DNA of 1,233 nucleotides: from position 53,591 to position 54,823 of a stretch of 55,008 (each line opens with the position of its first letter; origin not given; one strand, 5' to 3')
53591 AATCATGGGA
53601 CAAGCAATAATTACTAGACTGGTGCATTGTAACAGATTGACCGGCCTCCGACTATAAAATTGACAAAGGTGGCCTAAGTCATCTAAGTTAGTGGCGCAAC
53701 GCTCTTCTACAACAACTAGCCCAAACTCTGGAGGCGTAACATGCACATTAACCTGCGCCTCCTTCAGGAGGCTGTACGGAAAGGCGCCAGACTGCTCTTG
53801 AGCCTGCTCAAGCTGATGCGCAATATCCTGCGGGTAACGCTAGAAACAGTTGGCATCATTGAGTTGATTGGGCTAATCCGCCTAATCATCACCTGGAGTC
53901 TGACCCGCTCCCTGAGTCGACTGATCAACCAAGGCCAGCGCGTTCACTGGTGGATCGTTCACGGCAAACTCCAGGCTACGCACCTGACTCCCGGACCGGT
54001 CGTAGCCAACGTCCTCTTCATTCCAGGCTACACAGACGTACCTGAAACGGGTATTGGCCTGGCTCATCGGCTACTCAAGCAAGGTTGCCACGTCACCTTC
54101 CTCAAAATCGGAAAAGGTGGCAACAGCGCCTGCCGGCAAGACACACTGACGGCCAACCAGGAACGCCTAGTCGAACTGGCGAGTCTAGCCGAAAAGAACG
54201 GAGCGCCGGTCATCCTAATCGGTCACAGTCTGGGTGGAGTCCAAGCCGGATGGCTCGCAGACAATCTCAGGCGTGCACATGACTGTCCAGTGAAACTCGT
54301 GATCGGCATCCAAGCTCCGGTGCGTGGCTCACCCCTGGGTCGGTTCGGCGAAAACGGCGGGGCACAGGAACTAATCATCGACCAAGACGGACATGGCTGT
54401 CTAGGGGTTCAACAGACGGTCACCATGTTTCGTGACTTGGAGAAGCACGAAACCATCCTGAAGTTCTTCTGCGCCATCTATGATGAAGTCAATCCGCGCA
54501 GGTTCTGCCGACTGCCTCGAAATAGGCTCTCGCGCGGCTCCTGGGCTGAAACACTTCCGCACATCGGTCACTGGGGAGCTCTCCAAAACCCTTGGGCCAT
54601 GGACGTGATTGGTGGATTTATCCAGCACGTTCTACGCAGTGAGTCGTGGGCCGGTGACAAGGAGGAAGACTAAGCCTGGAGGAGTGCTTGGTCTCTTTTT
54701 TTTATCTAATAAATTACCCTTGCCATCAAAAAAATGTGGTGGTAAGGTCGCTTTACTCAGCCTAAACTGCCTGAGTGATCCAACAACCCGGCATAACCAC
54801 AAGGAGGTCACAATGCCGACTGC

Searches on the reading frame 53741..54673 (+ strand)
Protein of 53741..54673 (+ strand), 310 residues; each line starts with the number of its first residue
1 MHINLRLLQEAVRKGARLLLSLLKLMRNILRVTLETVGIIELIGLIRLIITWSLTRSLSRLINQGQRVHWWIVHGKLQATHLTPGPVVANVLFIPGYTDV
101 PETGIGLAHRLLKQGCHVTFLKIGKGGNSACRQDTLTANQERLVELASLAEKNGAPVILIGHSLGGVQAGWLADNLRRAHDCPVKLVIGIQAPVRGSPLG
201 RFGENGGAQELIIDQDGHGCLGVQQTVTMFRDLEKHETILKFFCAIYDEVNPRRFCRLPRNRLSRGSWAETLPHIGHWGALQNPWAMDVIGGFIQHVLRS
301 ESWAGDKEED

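Call 54: find_encoding_contigs(protein=window:53741-54673:+, flank=10000, max_places=2)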
Protein window:53741-54673:+ (310 aa): 5 contigs read that carry it; 2 places shown.
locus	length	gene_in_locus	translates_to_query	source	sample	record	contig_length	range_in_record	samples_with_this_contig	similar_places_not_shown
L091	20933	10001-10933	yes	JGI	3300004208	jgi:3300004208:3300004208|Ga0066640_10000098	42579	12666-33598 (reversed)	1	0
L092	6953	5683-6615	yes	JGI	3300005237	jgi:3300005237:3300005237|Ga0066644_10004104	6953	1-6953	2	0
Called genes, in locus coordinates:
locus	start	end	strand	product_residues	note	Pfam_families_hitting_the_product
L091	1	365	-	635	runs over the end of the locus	PF09852:DUF2079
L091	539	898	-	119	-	PF04956:TrbC (weak), PF18895:T4SS_pilin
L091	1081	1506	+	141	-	PF18895:T4SS_pilin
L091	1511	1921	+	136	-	PF18895:T4SS_pilin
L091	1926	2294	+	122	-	PF18895:T4SS_pilin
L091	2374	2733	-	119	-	PF18895:T4SS_pilin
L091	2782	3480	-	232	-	PF18895:T4SS_pilin (weak)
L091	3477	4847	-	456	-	PF01547:SBP_bac_1, PF13416:SBP_bac_8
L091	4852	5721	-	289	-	PF00483:NTP_transferase, PF12804:NTP_transf_3 (faint)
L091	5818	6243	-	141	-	PF02590:SPOUT_MTase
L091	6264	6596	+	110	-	PF02893:GRAM (weak)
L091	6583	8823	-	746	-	PF13439:Glyco_transf_4 (weak), PF00534:Glycos_transf_1, PF13692:Glyco_trans_1_4, PF07944:Beta-AFase-like_GH127_cat (weak)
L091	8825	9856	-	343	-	PF00251:Glyco_hydro_32N (weak), PF04041:Glyco_hydro_130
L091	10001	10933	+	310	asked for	-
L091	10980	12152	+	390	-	-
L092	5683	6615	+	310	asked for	-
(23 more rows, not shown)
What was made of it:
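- The window holds six PF18895 T4SS_pilin paralogues at 44.3-47.2 kb (call 54).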

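Call 87: search_protein_families(library=pfam, proteins=[P0007], max_evalue=1)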
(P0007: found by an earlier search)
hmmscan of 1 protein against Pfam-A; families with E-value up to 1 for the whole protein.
P0007 (284 aa): 1 family
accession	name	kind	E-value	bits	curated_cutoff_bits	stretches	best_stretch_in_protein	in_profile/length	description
PF21591.2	Hera_DD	-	0.032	14.4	27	1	120-142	20-42/52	RNA helicase Hera, dimerization domain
